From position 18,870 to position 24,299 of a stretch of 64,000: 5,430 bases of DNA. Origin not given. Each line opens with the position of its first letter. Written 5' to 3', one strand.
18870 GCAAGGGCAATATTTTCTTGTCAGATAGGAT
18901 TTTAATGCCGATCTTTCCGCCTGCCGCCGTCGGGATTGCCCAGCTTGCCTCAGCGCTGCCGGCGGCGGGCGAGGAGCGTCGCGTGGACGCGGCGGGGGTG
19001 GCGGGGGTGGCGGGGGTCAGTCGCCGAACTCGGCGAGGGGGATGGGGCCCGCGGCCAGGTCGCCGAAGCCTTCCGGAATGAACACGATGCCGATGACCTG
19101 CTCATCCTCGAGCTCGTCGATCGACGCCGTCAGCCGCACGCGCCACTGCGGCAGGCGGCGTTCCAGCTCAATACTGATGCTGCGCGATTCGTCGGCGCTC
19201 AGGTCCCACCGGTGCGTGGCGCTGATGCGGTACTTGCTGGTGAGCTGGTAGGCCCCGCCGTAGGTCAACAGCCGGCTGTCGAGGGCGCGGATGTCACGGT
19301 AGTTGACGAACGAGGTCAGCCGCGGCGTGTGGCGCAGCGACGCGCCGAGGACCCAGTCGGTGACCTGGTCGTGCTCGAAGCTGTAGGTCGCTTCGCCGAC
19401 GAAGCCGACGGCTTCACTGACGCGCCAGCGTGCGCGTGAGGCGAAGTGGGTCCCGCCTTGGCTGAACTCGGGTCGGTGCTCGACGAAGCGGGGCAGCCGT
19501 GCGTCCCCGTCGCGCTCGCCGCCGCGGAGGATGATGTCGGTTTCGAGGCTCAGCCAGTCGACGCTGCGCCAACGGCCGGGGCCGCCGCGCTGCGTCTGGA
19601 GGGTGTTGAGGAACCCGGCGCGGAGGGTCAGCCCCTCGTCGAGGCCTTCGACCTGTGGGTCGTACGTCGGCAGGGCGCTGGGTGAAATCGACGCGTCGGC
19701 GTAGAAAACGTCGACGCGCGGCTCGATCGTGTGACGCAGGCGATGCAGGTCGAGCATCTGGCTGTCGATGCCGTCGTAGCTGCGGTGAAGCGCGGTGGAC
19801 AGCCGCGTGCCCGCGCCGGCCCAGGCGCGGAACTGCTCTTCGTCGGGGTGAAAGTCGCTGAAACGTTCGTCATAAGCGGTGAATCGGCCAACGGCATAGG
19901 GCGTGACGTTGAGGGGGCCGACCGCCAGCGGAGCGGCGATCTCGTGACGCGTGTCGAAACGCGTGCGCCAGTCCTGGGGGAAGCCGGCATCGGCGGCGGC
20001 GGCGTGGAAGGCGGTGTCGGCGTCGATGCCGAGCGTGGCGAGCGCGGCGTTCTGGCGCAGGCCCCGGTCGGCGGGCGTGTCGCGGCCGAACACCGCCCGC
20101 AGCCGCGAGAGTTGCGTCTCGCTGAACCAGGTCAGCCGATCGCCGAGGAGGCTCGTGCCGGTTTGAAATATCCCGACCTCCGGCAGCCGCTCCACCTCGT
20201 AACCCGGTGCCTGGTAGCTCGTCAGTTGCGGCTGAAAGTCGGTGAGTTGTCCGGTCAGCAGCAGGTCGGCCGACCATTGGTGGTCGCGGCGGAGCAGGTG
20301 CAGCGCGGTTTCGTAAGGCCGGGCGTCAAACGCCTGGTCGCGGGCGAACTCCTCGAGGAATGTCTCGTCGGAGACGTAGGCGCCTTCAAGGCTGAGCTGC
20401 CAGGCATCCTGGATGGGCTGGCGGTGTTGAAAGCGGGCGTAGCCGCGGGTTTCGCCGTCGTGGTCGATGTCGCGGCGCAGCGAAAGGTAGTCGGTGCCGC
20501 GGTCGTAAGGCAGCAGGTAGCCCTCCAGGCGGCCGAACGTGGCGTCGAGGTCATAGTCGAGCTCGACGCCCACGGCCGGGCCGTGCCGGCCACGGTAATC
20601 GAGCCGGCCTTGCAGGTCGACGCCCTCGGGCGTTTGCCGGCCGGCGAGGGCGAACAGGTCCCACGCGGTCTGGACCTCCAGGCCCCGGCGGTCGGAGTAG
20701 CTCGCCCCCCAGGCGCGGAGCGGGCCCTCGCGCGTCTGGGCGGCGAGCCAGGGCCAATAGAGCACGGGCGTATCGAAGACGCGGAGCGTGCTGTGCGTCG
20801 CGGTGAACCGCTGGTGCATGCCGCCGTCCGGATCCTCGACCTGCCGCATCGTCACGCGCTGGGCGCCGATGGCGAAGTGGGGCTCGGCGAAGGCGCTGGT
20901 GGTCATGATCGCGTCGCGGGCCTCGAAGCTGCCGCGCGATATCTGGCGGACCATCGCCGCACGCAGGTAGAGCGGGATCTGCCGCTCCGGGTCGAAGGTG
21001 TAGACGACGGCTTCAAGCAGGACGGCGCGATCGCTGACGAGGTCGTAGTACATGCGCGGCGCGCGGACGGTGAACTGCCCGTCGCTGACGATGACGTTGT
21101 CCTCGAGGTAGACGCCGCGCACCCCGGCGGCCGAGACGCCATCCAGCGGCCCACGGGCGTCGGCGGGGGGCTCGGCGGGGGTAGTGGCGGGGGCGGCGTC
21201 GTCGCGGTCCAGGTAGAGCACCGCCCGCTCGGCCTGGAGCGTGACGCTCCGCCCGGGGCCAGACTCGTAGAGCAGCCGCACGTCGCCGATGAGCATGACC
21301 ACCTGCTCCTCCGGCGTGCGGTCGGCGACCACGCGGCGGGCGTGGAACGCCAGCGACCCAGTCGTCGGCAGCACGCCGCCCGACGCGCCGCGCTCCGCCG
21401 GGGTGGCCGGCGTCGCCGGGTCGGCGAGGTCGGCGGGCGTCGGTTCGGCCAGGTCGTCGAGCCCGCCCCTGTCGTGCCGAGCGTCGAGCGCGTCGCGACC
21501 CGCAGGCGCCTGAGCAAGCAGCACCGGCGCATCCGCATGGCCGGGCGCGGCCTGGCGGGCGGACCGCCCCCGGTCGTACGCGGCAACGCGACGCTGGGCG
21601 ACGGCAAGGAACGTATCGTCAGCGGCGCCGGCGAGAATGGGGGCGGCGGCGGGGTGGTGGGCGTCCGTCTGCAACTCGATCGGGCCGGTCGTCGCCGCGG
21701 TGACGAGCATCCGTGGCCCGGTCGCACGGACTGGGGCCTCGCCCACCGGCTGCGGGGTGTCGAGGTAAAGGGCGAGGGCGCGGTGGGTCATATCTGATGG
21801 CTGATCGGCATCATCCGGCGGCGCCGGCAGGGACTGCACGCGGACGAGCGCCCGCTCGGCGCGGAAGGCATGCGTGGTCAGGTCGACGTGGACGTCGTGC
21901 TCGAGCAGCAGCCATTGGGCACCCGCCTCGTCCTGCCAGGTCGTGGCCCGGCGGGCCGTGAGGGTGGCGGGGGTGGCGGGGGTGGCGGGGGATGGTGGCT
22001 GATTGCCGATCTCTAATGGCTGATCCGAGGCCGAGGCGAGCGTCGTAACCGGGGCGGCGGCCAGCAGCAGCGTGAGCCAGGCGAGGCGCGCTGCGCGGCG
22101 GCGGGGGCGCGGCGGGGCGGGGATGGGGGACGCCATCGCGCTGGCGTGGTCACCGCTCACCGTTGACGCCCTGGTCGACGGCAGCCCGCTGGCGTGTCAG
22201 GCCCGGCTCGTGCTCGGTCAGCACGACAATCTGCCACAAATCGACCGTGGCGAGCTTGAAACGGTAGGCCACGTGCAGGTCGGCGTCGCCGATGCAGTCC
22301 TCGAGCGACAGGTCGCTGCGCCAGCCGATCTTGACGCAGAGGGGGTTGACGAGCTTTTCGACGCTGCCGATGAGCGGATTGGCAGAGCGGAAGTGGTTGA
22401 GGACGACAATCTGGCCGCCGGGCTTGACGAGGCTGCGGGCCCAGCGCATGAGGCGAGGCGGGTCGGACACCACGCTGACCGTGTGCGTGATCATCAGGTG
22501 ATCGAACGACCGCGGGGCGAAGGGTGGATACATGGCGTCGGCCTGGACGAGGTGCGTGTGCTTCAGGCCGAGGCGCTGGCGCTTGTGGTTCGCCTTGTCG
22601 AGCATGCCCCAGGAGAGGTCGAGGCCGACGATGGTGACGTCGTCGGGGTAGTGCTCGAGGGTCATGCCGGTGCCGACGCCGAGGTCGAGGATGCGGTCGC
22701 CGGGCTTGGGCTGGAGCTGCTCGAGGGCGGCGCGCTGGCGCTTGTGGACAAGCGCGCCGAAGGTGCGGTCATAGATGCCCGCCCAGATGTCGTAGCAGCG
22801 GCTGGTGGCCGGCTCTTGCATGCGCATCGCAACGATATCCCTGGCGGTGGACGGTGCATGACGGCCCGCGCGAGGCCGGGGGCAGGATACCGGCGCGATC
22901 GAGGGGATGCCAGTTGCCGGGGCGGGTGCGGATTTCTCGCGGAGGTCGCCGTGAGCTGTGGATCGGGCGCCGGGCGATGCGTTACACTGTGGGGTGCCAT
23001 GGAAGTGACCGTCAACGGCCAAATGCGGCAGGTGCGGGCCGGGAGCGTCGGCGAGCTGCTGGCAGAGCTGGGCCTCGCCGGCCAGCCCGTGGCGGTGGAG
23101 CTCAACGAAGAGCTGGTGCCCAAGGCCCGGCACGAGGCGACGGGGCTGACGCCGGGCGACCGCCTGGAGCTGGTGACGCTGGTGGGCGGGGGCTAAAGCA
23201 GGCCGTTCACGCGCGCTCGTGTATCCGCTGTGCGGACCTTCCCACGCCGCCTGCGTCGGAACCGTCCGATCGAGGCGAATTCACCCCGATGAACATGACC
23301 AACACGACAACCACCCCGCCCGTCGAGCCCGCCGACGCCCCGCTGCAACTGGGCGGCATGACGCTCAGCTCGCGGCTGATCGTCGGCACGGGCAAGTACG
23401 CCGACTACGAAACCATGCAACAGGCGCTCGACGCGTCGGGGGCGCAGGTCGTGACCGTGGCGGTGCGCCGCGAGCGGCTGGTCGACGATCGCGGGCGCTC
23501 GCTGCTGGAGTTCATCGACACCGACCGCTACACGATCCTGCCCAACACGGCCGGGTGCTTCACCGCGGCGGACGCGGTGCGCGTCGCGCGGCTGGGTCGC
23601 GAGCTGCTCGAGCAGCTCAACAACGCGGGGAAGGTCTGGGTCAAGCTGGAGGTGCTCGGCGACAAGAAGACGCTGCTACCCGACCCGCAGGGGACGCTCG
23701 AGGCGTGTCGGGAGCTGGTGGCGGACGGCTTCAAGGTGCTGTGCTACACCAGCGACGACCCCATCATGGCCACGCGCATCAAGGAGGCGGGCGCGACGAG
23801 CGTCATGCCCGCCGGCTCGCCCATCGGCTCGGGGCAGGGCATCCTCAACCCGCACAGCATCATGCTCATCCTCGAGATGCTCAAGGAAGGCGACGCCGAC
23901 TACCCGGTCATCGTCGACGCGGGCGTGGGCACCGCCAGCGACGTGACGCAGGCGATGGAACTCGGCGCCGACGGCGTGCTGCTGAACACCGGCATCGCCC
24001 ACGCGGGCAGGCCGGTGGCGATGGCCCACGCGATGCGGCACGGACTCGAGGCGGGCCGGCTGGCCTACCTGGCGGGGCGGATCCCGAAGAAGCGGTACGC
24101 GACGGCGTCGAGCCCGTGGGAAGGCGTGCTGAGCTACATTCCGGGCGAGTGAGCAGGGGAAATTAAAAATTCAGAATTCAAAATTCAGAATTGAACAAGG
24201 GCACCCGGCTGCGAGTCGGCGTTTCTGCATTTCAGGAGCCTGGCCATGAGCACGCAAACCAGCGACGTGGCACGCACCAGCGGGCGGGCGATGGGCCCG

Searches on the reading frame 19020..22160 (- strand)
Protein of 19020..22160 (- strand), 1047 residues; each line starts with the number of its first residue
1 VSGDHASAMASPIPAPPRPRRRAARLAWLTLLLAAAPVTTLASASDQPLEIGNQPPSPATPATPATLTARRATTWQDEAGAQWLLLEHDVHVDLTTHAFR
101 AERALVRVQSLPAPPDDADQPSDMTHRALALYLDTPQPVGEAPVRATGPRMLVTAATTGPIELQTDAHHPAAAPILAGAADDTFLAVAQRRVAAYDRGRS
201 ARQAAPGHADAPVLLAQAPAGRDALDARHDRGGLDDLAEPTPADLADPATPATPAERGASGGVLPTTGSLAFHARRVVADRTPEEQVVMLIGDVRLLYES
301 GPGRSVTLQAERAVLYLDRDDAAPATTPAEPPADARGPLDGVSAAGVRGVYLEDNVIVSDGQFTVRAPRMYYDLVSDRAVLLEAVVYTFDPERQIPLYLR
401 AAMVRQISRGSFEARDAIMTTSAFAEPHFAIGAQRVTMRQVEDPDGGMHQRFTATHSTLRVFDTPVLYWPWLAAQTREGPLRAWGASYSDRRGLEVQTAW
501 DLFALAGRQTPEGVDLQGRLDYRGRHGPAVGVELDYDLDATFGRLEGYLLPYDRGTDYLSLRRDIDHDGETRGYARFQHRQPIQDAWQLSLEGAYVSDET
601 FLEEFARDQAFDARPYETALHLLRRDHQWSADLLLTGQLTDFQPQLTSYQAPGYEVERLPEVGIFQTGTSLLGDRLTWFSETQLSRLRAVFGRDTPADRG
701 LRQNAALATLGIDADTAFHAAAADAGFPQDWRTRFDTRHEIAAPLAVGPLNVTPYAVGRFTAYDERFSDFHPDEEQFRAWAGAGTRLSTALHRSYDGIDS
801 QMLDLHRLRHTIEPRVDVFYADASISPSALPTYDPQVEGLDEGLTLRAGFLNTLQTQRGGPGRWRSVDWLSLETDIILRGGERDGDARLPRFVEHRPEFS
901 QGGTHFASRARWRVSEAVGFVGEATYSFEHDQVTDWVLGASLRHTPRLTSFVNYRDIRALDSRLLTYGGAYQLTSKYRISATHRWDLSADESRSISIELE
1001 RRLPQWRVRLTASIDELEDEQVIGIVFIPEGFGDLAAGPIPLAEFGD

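Call 43: search_protein_families(library=pfam, proteins=[window:19020-22160:-], max_evalue=0.001)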
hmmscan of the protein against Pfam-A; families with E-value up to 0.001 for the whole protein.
window:19020-22160:- (1047 aa): 1 family
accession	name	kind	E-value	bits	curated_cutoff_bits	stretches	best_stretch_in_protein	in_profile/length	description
PF04453.20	LptD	-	2.2e-09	37.5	22.4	1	571-836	2-228/384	LPS transport system D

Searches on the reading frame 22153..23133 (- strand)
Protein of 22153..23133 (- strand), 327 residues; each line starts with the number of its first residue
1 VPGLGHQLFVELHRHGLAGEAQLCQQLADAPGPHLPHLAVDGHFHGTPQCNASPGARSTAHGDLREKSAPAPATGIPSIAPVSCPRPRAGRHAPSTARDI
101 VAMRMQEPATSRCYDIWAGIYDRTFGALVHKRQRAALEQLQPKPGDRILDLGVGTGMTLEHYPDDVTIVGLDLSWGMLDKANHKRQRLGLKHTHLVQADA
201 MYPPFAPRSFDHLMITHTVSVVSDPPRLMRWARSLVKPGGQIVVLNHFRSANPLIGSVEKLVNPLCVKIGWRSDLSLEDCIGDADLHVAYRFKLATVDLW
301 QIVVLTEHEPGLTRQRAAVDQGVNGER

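Call 43: search_protein_families(library=pfam, proteins=[window:22153-23133:-], max_evalue=0.001)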
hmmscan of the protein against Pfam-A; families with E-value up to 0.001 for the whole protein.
window:22153-23133:- (327 aa): 8 families
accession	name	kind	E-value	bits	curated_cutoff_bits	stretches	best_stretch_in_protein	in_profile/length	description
PF08241.18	Methyltransf_11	-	7.3e-16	59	21.2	1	149-244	1-95/95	Methyltransferase domain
PF13649.12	Methyltransf_25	-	9.3e-15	55.5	27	1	148-240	1-97/97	Methyltransferase domain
PF01209.24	Ubie_methyltran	-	1.7e-13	50.9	20.1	1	130-254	32-161/233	ubiE/COQ5 methyltransferase family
PF13489.12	Methyltransf_23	-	9.3e-12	45.4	27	1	127-248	8-120/164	Methyltransferase domain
PF08242.18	Methyltransf_12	-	4.2e-11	43.9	30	1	149-241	1-97/98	Methyltransferase domain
PF13847.12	Methyltransf_31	-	7.3e-11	42.4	27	1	143-259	2-123/145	Methyltransferase domain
PF02353.26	CMAS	-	6.1e-05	22.9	27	1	131-198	49-118/273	Mycolic acid cyclopropane synthetase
PF01135.25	PCMT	-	0.00095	19.4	20.3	0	135-244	64-171/210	Protein-L-isoaspartate(D-aspartate) O-methyltransferase (PCMT)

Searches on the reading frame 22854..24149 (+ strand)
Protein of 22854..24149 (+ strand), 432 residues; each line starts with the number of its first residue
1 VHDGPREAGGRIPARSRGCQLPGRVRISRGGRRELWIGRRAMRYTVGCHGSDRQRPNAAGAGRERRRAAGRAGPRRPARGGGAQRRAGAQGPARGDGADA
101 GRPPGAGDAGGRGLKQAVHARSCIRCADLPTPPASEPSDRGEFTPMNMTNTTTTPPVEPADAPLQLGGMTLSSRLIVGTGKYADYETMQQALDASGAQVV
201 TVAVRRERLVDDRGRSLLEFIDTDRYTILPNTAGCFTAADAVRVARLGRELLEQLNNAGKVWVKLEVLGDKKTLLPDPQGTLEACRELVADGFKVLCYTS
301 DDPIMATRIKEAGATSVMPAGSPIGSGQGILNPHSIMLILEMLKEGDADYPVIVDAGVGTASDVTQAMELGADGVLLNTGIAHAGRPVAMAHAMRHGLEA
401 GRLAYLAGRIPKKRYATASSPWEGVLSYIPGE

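Call 43: search_protein_families(library=pfam, proteins=[window:22854-24149:+], max_evalue=0.001)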
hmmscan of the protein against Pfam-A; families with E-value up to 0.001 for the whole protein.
window:22854-24149:+ (432 aa): 2 families
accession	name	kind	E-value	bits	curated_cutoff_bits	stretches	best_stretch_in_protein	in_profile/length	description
PF05690.20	ThiG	-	2.4e-98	328.9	23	1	166-421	2-247/247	Thiazole biosynthesis protein ThiG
PF01070.24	FMN_dh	-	6.3e-07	29.2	24.9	1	333-388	257-305/350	FMN-dependent dehydrogenase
